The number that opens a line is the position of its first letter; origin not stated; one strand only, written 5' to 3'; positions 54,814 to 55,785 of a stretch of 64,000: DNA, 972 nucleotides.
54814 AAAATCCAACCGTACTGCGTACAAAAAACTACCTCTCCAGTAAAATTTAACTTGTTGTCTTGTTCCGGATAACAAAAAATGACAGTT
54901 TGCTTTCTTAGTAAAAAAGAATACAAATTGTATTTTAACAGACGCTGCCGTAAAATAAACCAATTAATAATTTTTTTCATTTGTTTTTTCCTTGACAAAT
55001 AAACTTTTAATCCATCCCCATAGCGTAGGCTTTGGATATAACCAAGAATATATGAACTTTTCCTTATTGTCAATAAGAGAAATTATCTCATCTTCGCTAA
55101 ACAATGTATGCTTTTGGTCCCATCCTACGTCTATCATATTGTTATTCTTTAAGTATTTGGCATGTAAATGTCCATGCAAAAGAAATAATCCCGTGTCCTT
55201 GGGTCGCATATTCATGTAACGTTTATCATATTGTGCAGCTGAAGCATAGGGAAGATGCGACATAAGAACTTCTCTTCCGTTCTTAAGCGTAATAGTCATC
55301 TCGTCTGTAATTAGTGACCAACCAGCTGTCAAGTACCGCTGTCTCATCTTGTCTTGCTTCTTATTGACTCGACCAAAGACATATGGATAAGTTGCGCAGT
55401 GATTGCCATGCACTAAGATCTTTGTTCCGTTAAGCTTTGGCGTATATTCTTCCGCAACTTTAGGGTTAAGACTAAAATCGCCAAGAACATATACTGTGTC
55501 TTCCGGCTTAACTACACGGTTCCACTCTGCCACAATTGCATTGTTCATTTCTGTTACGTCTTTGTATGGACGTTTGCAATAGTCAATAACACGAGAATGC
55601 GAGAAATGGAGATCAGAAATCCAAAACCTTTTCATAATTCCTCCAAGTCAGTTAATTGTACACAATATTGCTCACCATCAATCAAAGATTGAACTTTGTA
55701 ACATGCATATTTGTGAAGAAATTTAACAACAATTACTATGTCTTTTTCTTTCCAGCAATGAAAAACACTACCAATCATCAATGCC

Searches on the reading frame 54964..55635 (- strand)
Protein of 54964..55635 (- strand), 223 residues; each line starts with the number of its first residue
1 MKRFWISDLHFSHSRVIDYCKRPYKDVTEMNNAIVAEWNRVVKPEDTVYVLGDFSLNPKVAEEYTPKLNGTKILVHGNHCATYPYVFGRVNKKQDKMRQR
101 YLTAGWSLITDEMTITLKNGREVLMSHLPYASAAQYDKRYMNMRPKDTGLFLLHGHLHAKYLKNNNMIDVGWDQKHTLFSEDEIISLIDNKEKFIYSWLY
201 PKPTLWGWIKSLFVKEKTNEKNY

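Call 8: search_protein_families(library=pfam, proteins=[window:54964-55635:-], max_evalue=0.01)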
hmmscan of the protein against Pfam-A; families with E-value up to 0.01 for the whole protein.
window:54964-55635:- (223 aa): 0 families

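Call 12: search_protein_families(library=phrogs, proteins=[window:54964-55635:-], max_evalue=0.001)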
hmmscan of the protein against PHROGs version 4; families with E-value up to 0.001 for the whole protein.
window:54964-55635:- (223 aa): 1 family
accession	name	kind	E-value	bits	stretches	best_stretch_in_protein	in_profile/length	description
phrog_547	-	other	3.7e-44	151.7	1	1-194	29-205/245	phosphoesterase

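Call 20: search_protein_families(library=ncbifam, proteins=[window:54964-55635:-], max_evalue=0.01)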
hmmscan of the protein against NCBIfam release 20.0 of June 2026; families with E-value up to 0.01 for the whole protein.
window:54964-55635:- (223 aa): 0 families

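Call 30: search_solved_structures(query=window:54964-55635:-, max_evalue=1, show_alignments=1)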
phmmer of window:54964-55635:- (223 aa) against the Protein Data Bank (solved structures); distinct sequences matched with E-value up to 1: 1.
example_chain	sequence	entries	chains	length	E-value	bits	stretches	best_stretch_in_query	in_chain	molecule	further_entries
1xm7_A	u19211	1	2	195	1.8e-08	37.6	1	4-158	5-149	hypothetical protein aq_1665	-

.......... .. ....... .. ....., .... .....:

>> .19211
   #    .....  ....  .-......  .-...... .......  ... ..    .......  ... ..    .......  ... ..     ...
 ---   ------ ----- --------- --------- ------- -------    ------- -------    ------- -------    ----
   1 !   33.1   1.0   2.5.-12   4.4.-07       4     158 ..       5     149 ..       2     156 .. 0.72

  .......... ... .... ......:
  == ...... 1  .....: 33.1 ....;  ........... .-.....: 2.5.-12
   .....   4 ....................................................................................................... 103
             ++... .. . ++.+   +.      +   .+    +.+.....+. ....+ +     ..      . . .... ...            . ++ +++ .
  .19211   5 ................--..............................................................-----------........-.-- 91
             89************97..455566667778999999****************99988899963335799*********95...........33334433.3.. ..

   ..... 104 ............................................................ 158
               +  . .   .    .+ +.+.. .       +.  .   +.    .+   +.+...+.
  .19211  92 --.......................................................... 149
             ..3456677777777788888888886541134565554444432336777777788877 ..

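Call 32: search_dna_similar(query=window:54964-55635:-, collection=phages, mode=protein, max_rows=40)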
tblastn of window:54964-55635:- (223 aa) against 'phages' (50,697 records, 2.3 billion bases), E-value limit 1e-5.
Records with a match: 1459; places in all: 1492; records where one place covers at least 80% of the query: 633.
Best place of each record, by identity: <60% 1459.
By first word of the organism name: Vibrio 373; Escherichia 201; Pseudomonas 176; Staphylococcus 119; Enterococcus 75; Mycobacterium 61; Listeria 56; Bacillus 49; Klebsiella 39; Arthrobacter 31; and 55 more.
By host as written in the record: - 393; Escherichia coli 62; Pseudomonas aeruginosa 51; Listeria monocytogenes 45; Staphylococcus aureus 39; Vibrio harveyi BAA-1116 36; Mycobacterium smegmatis mc2 155 34; Escherichia coli K-12 MG1655 30; and 316 more.
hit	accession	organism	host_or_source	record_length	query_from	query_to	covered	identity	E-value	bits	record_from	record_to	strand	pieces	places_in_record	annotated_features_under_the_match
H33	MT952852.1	Streptomyces phage Beuffert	Streptomyces griseus ATCC 10137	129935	1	186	83%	39.2%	7e-35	136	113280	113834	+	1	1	229: phosphoesterase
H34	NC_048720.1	Streptomyces phage Blueeyedbeauty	Streptomyces griseus ATCC 10137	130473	1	186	83%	39.2%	1e-33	132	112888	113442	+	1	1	231: phosphoesterase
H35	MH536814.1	Streptomyces phage Blueeyedbeauty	Streptomyces griseus ATCC 10137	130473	1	186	83%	39.2%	1e-33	132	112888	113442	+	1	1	231: phosphoesterase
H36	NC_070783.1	Streptomyces phage Faust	Streptomyces lividans JI 1326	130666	1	188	84%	37.4%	1e-29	121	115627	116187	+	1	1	237: phosphoesterase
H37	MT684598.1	Streptomyces phage Faust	Streptomyces lividans JI 1326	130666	1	188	84%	37.4%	1e-29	121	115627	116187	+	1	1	237: phosphoesterase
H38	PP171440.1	Streptomyces phage DekoNeimoidia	soil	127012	3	207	92%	34.1%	1e-31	126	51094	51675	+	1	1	record has no annotation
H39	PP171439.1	Streptomyces phage Byblos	soil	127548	3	207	92%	34.1%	1e-31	126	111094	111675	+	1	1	record has no annotation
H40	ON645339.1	Streptomyces phage Sham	Streptomyces griseus ATCC 10137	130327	1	188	84%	37.2%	4e-31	125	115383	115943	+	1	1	227: phosphoesterase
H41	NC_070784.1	Streptomyces phage TunaTartare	Streptomyces mirabilis NRRL B-2400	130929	1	188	84%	37.2%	6e-31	125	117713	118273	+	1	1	235: phosphoesterase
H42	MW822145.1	Streptomyces phage TunaTartare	Streptomyces mirabilis NRRL B-2400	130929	1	188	84%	37.2%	6e-31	125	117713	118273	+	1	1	235: metallophosphoesterase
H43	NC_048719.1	Streptomyces phage Annadreamy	Streptomyces griseus ATCC 10137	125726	1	186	83%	37.6%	8e-32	127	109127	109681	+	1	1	221: phosphoesterase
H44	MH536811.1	Streptomyces phage Annadreamy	Streptomyces griseus ATCC 10137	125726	1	186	83%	37.6%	8e-32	127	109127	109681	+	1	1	221: phosphoesterase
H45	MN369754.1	Streptomyces phage Limpid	Streptomyces sanglieri UNT16F27A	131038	1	186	83%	37.6%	8e-32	127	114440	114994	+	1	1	228: phosphoesterase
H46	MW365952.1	Streptomyces phage Belfort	Streptomyces viridochromogenes DSM40736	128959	1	173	78%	39.3%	2e-32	129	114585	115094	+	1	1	236: metallophosphoesterase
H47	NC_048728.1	Streptomyces phage Comrade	Streptomyces griseus ATCC 10137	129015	1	173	78%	39.3%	2e-32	129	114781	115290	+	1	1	232: phosphoesterase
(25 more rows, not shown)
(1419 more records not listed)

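Call 65: find_related_loci(query=A3, collection=viral_contigs, flank=10000)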
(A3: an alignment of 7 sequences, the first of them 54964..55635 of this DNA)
Query A3 (223 aa) in viral_contigs; peptide patterns used: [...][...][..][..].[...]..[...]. (x = any residue, [..] = any of these).
600 stretches matched a pattern (row limit reached: there are more); 539 encode a relative of the query (tblastn E <= 1e-3); the best 80 are kept; 80 distinct loci.
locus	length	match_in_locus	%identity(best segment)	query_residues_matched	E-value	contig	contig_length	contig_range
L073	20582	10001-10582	51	2-199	2e-58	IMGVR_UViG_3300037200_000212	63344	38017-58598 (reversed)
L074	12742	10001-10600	42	1-199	1e-44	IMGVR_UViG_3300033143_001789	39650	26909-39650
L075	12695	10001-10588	40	4-193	3e-37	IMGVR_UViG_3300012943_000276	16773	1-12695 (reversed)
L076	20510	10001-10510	39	1-173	1e-35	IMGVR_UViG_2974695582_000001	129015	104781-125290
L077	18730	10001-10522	36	1-173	1e-33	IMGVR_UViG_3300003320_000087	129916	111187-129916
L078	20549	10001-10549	36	1-173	2e-33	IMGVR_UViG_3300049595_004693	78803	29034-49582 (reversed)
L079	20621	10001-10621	35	4-212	1e-32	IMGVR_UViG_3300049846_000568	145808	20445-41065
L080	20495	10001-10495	36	4-173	2e-31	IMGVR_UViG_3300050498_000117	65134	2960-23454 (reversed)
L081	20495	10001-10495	36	4-173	2e-31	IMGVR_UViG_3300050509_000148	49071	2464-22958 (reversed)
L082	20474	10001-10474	33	7-173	2e-28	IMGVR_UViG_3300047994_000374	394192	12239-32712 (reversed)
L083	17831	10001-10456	38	1-174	1e-27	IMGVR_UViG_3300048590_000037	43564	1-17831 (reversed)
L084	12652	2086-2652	34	2-191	2e-27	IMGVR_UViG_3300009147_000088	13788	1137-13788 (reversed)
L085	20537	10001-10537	36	1-176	4e-27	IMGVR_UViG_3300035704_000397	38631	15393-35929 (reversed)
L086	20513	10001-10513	35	7-173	1e-26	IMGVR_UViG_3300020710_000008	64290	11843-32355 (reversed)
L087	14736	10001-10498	35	4-174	3e-26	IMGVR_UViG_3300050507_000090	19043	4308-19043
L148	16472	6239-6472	46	3-79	9e-20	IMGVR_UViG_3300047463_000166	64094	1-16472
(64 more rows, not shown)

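Call 69: search_protein_families(library=pfam, proteins=[L074:10001-11662:+, L074:8849-9775:+, L074:8415-8852:+, L083:9570-9998:+, L083:10001-10534:+, L073:19928-20380:+], max_evalue=0.001)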
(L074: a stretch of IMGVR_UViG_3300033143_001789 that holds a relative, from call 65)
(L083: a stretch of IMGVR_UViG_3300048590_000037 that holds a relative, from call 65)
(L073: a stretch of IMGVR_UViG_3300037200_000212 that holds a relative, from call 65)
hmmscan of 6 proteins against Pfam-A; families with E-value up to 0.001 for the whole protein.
L074:10001-11662:+ (553 aa): 2 families
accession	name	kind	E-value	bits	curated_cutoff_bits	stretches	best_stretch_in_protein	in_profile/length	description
PF09511.15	RNA_lig_T4_1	-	1.1e-20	74.9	28.3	1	253-439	2-227/227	RNA ligase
PF09414.15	RNA_ligase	-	3.2e-08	34.4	27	1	291-430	2-161/171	RNA ligase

L074:8849-9775:+ (308 aa): 2 families
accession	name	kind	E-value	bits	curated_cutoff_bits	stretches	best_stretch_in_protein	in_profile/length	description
PF09414.15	RNA_ligase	-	5.2e-16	59.7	27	1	35-207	3-170/171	RNA ligase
PF18043.6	T4_Rnl2_C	-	8.8e-10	39.2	27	1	225-293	3-72/82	T4 RNA ligase 2 C-terminal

L074:8415-8852:+ (145 aa): 5 families
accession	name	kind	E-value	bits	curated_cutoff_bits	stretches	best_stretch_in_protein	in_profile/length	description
PF13671.12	AAA_33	-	6.8e-18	65.8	27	2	46-127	61-138/143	AAA domain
PF06414.18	Zeta_toxin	-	4.9e-06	26.6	22.3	0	6-50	16-63/199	Zeta toxin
PF13238.12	AAA_18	-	1.5e-05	25.8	29.4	1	9-133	1-113/128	AAA domain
PF08303.17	tRNA_lig_kinase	-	1.7e-05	25.4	22.7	1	9-135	2-156/168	tRNA ligase kinase domain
PF00004.35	AAA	-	0.0003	21.7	21.2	1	9-54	1-48/131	ATPase family associated with various cellular activities (AAA)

L083:9570-9998:+ (142 aa): 2 families
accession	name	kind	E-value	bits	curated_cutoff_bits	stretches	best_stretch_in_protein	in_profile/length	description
PF13671.12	AAA_33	-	1.2e-10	42.3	27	1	5-108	1-105/143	AAA domain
PF13238.12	AAA_18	-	0.0001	23.2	29.4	1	7-52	2-44/128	AAA domain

L083:10001-10534:+ (177 aa): 2 families
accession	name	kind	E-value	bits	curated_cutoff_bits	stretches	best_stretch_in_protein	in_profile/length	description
PF12850.12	Metallophos_2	-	1.6e-08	35.2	27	1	1-144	1-125/154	Calcineurin-like phosphoesterase superfamily domain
PF00149.33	Metallophos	-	8.2e-08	33.3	21.5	1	2-134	2-116/191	Calcineurin-like phosphoesterase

L073:19928-20380:+ (150 aa): 5 families
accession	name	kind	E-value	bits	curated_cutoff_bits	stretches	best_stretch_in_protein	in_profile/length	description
PF13671.12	AAA_33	-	6.3e-16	59.4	27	1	7-117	1-133/143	AAA domain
PF08433.16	KTI12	-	1.3e-08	35.1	22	1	39-134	57-143/271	Chromatin associated protein KTI12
PF13238.12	AAA_18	-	6.5e-06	27.1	29.4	0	9-116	2-125/128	AAA domain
PF01591.24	6PF2K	-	9e-06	25.6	27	0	42-126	84-171/223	6-phosphofructo-2-kinase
PF13207.12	AAA_17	-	0.00038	21.2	27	0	30-114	52-132/136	AAA domain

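Call 71: find_homologous_proteins(query=window:54964-55635:-, max_evalue=1e-8)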
Query window:54964-55635:- (223 aa): 232 proteins with E <= 1e-8 among 357 candidates; the best 120 are listed.
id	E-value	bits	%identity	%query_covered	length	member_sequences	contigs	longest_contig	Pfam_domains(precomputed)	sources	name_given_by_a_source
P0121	1.1e-143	495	95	98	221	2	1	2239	-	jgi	jgi:calcineurin-like phosphoesterase family protein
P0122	3.0e-101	356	70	96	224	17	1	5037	PF12850.13,PF00149.34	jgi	-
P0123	6.0e-97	342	66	98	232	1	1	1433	PF12850.13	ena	-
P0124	2.4e-67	245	55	88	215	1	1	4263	-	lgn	-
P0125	1.5e-66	242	55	88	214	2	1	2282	-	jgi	jgi:calcineurin-like phosphoesterase family protein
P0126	3.8e-64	235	56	89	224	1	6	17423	PF00149.34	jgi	jgi:calcineurin-like phosphoesterase family protein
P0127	2.7e-63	232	57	88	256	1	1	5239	PF12850.13,PF00149.34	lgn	-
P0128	5.3e-61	224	55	89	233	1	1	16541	-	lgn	-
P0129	8.4e-60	220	53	88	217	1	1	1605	PF12850.13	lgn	-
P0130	1.5e-59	220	53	88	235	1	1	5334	PF00149.34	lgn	-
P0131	2.1e-59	219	52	89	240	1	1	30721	PF00149.34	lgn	-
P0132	2.6e-58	216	49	96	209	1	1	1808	PF12850.13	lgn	-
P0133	4.3e-58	215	53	87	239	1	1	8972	PF00149.34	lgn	-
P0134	5.8e-58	214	52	88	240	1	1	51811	PF00149.34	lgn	-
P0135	1.9e-57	213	51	86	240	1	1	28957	PF00149.34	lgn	-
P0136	5.7e-57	211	51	87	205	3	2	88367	PF12850.13,PF00149.34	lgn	-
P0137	6.7e-57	211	50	88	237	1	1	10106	PF00149.34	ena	-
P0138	1.0e-56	210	50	87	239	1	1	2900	PF00149.34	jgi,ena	-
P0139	1.8e-56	210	51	87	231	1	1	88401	PF12850.13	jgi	jgi:calcineurin-like phosphoesterase family protein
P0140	2.4e-56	209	51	87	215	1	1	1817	PF00149.34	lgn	-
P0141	3.9e-56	208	49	87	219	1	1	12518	PF00149.34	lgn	-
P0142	5.8e-56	208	50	89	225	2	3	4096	PF12850.13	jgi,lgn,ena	jgi:calcineurin-like phosphoesterase family protein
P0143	6.4e-56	208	49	89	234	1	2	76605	PF12850.13,PF00149.34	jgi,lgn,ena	-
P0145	1.6e-55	206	50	88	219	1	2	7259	PF00149.34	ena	-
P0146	2.4e-55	206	51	89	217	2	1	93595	PF00149.34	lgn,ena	-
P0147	2.5e-55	206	51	89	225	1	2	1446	PF12850.13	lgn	-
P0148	2.6e-55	206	53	87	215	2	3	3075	PF00149.34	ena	-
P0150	4.7e-55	205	50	87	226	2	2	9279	PF00149.34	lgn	-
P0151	6.4e-55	204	51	87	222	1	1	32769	PF00149.34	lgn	-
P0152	1.1e-54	204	49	87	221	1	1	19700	PF00149.34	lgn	-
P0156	1.0e-53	200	51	87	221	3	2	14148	PF00149.34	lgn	-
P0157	1.2e-53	200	51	88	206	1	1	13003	PF12850.13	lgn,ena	-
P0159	1.7e-53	200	48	88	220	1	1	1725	PF00149.34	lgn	-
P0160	3.6e-53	199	49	88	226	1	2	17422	PF12850.13,PF00149.34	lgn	-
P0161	3.6e-53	199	51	88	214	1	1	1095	PF00149.34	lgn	-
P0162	4.5e-53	198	49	87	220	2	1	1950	PF00149.34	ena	-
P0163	6.4e-53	198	48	89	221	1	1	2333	PF12850.13,PF00149.34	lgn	-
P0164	7.0e-53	198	51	89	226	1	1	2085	PF12850.13,PF00149.34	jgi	jgi:calcineurin-like phosphoesterase family protein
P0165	9.6e-53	197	48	100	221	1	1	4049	PF12850.13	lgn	-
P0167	1.5e-52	197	50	88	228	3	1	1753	PF12850.13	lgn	-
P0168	2.4e-52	196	52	87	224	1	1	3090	PF12850.13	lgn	-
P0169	3.2e-52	196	48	86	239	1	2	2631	PF00149.34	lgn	-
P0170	3.3e-52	196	50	90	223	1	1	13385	PF00149.34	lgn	-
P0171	3.4e-52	196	47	87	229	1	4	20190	PF00149.34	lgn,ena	-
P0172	4.0e-52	195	50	87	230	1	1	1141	PF12850.13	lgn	-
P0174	8.2e-52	194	47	87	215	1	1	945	PF12850.13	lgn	-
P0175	9.5e-52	194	50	87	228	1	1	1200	PF12850.13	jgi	jgi:calcineurin-like phosphoesterase family protein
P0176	9.7e-52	194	48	88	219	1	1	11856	PF12850.13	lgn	-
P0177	1.2e-51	194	50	87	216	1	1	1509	PF12850.13,PF00149.34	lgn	-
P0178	2.0e-51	193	46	88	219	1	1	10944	PF12850.13,PF00149.34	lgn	-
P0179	2.5e-51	193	50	89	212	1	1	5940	PF12850.13,PF00149.34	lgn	-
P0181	3.6e-51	192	49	87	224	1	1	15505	PF00149.34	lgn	-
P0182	3.9e-51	192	50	89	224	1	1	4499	PF12850.13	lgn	-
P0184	1.1e-50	191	51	86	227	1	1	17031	PF12850.13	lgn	-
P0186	1.6e-50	190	48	87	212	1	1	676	PF12850.13,PF00149.34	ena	-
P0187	4.0e-50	189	49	88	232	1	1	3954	PF00149.34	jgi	jgi:calcineurin-like phosphoesterase family protein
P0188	5.2e-50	188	44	99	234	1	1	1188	PF00149.34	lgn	-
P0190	6.5e-50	188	50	77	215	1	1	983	PF12850.13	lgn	-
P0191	6.8e-50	188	51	89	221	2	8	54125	PF12850.13,PF00149.34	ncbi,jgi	jgi:calcineurin-like phosphoesterase family protein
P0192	9.6e-50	187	46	87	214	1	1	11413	PF12850.13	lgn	-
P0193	1.4e-49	187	46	88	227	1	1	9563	PF00149.34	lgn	-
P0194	2.4e-49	186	50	87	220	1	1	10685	PF12850.13,PF00149.34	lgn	-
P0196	1.2e-48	184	45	88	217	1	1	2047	PF12850.13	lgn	-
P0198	5.7e-48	182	47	87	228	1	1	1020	PF12850.13,PF00149.34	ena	-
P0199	5.7e-47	178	43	88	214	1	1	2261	PF00149.34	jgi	jgi:calcineurin-like phosphoesterase family protein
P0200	7.9e-47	178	47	84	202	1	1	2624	PF00149.34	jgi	jgi:calcineurin-like phosphoesterase family protein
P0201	1.5e-46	177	49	87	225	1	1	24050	PF12850.13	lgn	-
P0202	1.5e-46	177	47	89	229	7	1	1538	PF00149.34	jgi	jgi:calcineurin-like phosphoesterase family protein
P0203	3.5e-46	176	45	87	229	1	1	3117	PF12850.13,PF00149.34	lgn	-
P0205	7.1e-46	175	48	89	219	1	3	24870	PF12850.13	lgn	-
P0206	3.2e-45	173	44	88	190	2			PF12850.13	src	-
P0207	1.9e-44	170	47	87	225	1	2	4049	PF12850.13,PF00149.34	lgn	-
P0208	7.8e-44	168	46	83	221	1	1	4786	PF00149.34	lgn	-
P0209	9.0e-44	168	46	88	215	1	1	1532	PF12850.13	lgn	-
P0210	6.8e-41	159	53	76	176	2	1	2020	PF12850.13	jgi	jgi:calcineurin-like phosphoesterase family protein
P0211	1.3e-40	158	44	88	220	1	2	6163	PF00149.34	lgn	-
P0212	3.5e-40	156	43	87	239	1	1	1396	PF00149.34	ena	-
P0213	3.8e-40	156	49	70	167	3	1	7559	PF12850.13,PF00149.34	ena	-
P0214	8.1e-38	148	42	87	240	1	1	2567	PF12850.13,PF00149.34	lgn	-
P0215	1.6e-37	148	44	77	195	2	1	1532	PF12850.13,PF00149.34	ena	-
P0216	1.4e-35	141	43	85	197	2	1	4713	PF12850.13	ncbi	-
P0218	2.3e-35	140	46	85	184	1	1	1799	PF12850.13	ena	-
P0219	4.8e-35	139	36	88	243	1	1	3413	PF12850.13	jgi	jgi:calcineurin-like phosphoesterase family protein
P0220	6.4e-35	139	41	84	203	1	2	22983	PF12850.13,PF00149.34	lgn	-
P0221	1.2e-34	138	45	76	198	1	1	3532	PF12850.13,PF00149.34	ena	-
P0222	6.0e-34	136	41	76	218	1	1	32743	PF00149.34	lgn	-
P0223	6.1e-34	136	42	76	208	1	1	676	PF12850.13,PF00149.34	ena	-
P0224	8.4e-34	135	41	85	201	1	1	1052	PF12850.13,PF00149.34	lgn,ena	-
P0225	4.0e-33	133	41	82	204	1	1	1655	PF12850.13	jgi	jgi:calcineurin-like phosphoesterase family protein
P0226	9.7e-33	132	39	78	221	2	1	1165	PF00149.34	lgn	-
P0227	1.5e-32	131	40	85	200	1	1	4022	PF12850.13,PF00149.34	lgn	-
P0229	4.3e-32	130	41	84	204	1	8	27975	PF12850.13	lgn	-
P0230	8.4e-32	129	41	78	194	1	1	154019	PF12850.13,PF00149.34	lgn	-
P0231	2.3e-31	127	43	76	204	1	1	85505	PF12850.13,PF00149.34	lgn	-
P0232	9.8e-31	125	41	83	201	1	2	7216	PF12850.13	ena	-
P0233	2.9e-30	124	40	83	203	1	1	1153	PF12850.13,PF00149.34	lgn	-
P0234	5.3e-30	123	40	78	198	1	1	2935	PF00149.34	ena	-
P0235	7.0e-30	122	42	76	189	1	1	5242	PF00149.34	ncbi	-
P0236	2.0e-28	118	40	73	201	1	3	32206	PF12850.13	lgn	-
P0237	7.0e-28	116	38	85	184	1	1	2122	PF12850.13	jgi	jgi:calcineurin-like phosphoesterase family protein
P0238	1.9e-27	115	41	73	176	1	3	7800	PF12850.13,PF00149.34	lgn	-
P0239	3.5e-27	114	38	80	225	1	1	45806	PF12850.13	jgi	jgi:calcineurin-like phosphoesterase family protein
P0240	9.0e-27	112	37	87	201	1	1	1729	PF12850.13,PF00149.34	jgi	jgi:calcineurin-like phosphoesterase family protein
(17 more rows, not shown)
